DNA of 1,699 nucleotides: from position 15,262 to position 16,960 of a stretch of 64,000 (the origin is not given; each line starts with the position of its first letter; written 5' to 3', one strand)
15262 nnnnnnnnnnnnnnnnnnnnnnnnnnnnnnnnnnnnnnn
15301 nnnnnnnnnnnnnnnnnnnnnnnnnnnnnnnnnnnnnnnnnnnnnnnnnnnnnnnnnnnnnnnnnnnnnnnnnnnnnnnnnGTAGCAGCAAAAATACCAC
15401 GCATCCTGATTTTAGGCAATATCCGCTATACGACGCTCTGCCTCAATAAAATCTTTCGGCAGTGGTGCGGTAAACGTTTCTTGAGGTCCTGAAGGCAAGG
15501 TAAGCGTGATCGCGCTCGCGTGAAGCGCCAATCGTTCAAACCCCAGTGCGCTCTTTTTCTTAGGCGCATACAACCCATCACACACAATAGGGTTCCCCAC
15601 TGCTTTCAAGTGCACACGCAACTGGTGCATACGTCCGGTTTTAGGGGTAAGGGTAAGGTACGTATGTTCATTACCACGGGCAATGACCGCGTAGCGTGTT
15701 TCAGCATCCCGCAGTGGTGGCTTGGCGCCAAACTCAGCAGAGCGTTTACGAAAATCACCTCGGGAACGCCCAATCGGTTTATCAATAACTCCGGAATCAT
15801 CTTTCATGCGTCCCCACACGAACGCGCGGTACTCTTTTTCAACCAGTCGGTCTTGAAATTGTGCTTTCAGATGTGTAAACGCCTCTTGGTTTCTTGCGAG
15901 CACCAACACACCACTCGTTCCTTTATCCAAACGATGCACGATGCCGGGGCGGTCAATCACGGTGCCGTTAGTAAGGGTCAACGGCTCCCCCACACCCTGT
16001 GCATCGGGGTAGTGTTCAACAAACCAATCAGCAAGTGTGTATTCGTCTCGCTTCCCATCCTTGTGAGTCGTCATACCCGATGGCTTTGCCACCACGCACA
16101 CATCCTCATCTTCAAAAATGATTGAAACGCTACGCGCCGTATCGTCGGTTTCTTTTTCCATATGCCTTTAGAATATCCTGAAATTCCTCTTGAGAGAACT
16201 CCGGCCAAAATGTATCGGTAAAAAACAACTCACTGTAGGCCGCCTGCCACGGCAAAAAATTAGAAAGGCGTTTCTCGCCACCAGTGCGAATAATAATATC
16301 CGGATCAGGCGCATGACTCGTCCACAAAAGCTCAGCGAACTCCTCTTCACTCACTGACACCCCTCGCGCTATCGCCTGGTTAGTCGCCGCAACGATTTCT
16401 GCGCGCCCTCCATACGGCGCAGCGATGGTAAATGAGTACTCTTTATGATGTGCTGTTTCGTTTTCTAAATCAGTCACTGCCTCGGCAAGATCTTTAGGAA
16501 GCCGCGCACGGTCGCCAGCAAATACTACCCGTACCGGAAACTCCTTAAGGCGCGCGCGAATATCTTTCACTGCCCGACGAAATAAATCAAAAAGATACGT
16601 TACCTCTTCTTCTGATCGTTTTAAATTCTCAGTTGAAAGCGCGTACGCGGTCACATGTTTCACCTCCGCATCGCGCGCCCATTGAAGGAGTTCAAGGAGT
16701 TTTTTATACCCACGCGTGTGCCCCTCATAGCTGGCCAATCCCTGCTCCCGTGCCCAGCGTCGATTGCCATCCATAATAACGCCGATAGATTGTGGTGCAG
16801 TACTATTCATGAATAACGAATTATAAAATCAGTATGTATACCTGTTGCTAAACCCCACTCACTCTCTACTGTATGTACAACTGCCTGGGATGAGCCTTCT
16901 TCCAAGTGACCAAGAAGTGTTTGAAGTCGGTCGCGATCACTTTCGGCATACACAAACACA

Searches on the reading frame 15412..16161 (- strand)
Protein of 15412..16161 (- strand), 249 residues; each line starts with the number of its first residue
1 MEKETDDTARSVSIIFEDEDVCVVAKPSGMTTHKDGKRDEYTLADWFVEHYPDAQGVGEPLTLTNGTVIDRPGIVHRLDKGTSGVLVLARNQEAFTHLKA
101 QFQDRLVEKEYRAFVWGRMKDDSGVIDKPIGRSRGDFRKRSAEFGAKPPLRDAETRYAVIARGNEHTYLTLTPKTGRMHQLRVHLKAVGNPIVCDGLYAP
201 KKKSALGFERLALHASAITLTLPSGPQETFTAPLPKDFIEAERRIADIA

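Call 26: search_protein_families(library=pfam, proteins=[window:15412-16161:-], max_evalue=0.01)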
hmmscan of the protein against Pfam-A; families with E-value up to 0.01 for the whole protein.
window:15412-16161:- (249 aa): 1 family
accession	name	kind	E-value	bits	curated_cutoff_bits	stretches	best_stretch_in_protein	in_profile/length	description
PF00849.27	PseudoU_synth_2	-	3.1e-29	102.6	26.8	1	21-186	2-151/152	RNA pseudouridylate synthase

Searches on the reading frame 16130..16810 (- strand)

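Call 26: search_protein_families(library=pfam, proteins=[window:16130-16810:-], max_evalue=0.01)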
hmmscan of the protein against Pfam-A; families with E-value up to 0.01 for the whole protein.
window:16130-16810:- (226 aa): 1 family
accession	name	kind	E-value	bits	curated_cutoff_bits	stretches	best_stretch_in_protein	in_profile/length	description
PF01255.24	Prenyltransf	-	1.9e-75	253.6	27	1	12-225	1-219/219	Putative undecaprenyl diphosphate synthase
